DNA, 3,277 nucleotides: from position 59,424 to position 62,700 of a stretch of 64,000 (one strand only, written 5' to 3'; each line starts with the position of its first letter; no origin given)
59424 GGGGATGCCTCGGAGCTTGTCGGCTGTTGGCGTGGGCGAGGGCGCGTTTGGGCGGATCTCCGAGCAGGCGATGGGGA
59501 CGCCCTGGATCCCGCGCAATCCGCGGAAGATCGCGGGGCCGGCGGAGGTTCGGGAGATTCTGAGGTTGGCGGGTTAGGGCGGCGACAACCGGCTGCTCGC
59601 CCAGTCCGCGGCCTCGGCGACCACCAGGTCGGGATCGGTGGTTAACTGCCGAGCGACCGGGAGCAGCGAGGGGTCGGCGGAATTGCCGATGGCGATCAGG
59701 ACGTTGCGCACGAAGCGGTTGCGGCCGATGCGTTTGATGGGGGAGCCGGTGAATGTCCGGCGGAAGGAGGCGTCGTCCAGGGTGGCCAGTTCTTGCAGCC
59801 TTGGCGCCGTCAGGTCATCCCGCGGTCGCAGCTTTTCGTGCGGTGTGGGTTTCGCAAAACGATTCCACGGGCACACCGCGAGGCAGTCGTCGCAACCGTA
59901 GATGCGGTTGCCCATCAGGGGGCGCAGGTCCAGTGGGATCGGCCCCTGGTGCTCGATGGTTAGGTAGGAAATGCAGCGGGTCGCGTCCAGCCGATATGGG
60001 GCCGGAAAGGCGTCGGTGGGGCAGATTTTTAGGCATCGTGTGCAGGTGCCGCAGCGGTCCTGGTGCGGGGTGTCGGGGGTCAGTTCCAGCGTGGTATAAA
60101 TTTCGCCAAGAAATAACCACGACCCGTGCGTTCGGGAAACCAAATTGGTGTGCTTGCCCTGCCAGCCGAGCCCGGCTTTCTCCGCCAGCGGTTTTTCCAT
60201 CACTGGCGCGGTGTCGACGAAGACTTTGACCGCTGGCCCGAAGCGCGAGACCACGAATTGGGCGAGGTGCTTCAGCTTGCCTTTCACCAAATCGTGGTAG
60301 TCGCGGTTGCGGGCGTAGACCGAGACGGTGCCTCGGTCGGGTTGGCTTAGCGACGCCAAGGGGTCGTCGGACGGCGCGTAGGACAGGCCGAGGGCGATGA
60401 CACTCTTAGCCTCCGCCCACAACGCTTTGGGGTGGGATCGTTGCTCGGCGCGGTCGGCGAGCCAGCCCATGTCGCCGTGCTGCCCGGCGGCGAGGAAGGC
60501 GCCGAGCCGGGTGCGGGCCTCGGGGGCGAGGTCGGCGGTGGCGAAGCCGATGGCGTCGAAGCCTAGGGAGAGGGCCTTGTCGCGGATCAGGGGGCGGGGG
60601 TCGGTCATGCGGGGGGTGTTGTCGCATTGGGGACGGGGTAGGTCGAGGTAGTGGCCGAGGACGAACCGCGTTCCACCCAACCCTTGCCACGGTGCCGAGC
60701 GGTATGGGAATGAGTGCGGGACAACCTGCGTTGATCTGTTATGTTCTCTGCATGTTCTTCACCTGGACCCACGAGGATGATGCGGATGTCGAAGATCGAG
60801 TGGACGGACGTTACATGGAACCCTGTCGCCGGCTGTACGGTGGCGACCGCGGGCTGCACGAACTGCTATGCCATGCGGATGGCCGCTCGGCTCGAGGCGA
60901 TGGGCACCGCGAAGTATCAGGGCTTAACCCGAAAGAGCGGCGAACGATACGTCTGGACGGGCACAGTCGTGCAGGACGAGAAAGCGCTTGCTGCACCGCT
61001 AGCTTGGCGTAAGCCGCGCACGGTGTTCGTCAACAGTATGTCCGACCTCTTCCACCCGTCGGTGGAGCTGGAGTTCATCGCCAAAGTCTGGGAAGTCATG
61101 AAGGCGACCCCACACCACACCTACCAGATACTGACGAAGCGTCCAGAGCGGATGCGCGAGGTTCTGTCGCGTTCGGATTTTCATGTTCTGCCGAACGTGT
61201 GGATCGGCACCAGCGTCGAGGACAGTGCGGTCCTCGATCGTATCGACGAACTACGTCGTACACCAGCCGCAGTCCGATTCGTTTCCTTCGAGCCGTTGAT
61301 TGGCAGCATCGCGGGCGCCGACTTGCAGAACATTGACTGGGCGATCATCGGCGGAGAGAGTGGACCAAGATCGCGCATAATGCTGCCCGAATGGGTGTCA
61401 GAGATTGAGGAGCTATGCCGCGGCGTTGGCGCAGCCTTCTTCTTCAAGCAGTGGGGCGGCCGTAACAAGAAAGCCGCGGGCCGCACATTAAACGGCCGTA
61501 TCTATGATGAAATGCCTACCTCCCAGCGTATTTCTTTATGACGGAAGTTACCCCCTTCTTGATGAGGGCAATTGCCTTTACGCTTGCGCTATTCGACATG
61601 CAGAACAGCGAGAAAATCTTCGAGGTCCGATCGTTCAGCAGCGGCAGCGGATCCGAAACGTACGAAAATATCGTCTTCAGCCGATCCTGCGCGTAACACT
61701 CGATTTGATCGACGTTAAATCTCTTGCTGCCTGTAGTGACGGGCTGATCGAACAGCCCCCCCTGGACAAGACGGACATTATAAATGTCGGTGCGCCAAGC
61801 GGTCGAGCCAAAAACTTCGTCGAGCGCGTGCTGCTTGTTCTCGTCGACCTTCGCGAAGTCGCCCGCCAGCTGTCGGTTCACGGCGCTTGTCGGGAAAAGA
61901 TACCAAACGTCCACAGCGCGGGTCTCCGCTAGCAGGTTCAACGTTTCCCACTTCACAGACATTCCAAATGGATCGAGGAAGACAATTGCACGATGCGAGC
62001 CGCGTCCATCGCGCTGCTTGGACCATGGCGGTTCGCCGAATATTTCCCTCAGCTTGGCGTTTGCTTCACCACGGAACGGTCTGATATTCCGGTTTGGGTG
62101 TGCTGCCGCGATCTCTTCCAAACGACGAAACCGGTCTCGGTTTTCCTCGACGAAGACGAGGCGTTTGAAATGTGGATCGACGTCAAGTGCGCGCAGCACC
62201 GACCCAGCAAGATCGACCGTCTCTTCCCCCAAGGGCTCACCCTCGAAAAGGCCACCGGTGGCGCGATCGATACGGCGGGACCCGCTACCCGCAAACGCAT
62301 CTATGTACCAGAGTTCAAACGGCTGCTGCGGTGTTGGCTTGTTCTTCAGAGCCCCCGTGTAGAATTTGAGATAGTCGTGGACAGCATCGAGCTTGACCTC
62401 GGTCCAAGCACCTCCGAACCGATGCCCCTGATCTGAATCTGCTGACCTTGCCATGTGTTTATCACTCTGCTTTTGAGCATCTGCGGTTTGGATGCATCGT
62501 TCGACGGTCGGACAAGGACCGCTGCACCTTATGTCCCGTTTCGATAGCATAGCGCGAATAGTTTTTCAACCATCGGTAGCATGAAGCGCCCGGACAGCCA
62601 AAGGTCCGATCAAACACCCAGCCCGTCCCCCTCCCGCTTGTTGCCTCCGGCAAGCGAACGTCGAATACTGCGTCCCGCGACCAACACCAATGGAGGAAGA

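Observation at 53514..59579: Island bracketed by a direct duplication of the 3' part of the Fe-ADH gene, with no integrase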

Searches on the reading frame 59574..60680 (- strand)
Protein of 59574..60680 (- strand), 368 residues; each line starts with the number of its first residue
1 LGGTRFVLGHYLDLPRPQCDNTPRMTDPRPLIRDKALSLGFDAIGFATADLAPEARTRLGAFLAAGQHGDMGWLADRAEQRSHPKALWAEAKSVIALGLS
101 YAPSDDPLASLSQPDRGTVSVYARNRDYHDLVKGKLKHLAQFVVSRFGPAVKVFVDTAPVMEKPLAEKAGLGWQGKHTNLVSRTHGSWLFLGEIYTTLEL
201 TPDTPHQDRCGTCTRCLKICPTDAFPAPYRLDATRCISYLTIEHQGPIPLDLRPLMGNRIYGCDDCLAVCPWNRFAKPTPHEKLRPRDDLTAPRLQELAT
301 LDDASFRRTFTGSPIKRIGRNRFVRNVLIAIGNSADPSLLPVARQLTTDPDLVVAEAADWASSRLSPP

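Call 5: search_protein_families(library=pfam, proteins=[window:59574-60680:-], max_evalue=0.01)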
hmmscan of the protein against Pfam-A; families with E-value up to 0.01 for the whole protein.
window:59574-60680:- (368 aa): 10 families
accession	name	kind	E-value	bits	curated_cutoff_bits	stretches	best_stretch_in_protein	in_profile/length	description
PF13484.11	Fer4_16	-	3.5e-22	79.4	30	1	209-273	1-66/66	4Fe-4S double cluster binding domain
PF08331.15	QueG_DUF1730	-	5.2e-22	78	25.1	1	81-157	1-77/77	Epoxyqueuosine reductase QueG, DUF1730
PF12838.12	Fer4_7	-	9.6e-07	29.6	27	1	206-224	34-52/52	4Fe-4S dicluster domain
PF25160.1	LdpA_Fe-S-bd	-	2.1e-06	27.8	27.6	0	257-275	25-43/49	LdpA Fe-S cluster-binding domain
PF13187.11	Fer4_9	-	3.9e-05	24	27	0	208-224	35-51/52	4Fe-4S dicluster domain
PF13237.11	Fer4_10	-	0.00014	22.1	25.5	0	207-222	6-21/53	4Fe-4S dicluster domain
PF14697.11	Fer4_21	-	0.00025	21.5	35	0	206-223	37-55/59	4Fe-4S dicluster domain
PF12837.12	Fer4_6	-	0.00026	21.2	25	1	207-225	6-24/24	4Fe-4S binding domain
PF13183.11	Fer4_8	-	0.0044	18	27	0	208-222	52-66/68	4Fe-4S dicluster domain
PF00037.32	Fer4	-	0.0048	17.1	21.1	1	206-224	4-22/24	4Fe-4S binding domain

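Call 6: search_protein_families(library=ncbifam, proteins=[window:59574-60680:-], max_evalue=0.01)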
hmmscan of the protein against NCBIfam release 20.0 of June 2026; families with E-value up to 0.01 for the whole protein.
window:59574-60680:- (368 aa): 6 families
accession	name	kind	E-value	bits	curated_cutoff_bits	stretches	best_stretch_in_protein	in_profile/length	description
TIGR00276.1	TIGR00276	equivalog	1.7e-138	461.2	200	1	32-364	1-336/337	tRNA epoxyqueuosine(34) reductase QueG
TIGR02486.1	RDH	subfamily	2.8e-08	34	160.35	1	158-282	149-288/314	reductive dehalogenase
NF040864.1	HgcB_ferredoxin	equivalog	6.7e-06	25.9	99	0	206-225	12-31/93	mercury methylation ferredoxin HgcB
NF045992.1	CircClkLdpA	equivalog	0.00076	18.6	450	0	207-226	134-153/360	circadian clock protein LdpA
TIGR01944.1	rnfB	subfamily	0.00089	18.9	68.7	0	207-224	112-129/190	RnfABCDGE type electron transport complex subunit B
TIGR02936.1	fdxN_nitrog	equivalog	0.007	16.5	80.55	0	207-224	20-86/91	ferredoxin III, nif-specific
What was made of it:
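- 59574..60680 (-): queG (epoxyqueuosine reductase), convergent with adh'. The two stop codons overlap. TIGR00276 at 461 bits (call 6).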

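Call 65: find_encoding_contigs(protein=window:59574-60608:-, flank=8000, max_places=10)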
Protein window:59574-60608:- (344 aa): no gene with exactly this product is on record in the collection.

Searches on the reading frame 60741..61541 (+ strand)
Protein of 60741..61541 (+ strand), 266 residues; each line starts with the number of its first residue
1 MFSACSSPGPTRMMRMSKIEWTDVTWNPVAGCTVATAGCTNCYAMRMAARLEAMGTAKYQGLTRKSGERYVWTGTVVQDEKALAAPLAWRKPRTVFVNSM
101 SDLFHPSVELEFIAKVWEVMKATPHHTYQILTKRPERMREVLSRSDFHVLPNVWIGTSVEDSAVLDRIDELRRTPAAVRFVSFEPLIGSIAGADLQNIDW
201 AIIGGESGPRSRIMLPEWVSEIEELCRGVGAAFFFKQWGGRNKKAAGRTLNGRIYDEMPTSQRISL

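Call 5: search_protein_families(library=pfam, proteins=[window:60741-61541:+], max_evalue=0.01)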
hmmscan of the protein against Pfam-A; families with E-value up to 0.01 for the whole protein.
window:60741-61541:+ (266 aa): 2 families
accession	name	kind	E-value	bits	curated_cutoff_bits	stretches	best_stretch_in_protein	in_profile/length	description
PF07505.17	DUF5131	-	1.8e-93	313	28.9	1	17-259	2-243/243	Protein of unknown function (DUF5131)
PF17338.8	GP88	-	1.3e-06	28.9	24.4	1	31-177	37-180/230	Gene product 88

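Call 6: search_protein_families(library=ncbifam, proteins=[window:60741-61541:+], max_evalue=0.01)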
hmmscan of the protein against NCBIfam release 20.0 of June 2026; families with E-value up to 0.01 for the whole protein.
window:60741-61541:+ (266 aa): 1 family
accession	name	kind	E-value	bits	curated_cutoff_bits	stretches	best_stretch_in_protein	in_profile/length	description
TIGR04471.1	rSAM_mob_pairA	equivalog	4.4e-22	78.7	355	1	87-236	51-195/220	radical SAM mobile pair protein A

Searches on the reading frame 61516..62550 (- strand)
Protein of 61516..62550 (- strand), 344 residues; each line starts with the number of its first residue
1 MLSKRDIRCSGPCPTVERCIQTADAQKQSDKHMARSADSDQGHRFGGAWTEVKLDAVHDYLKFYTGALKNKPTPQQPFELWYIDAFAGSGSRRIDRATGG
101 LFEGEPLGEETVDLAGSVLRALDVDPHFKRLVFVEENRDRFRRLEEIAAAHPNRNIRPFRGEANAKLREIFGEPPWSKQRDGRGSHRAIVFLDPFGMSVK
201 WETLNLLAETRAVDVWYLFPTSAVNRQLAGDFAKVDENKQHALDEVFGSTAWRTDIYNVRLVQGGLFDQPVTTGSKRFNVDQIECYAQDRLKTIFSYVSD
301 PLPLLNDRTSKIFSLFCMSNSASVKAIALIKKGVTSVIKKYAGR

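Call 5: search_protein_families(library=pfam, proteins=[window:61516-62550:-], max_evalue=0.01)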
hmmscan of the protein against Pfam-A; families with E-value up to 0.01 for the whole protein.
window:61516-62550:- (344 aa): 0 families

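Call 6: search_protein_families(library=ncbifam, proteins=[window:61516-62550:-], max_evalue=0.01)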
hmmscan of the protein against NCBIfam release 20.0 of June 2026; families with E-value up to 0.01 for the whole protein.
window:61516-62550:- (344 aa): 1 family
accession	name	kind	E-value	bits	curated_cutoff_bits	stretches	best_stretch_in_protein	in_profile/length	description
TIGR04474.1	tcm_partner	subfamily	3.1e-52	178.1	53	1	49-327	2-254/263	three-Cys-motif partner protein TcmP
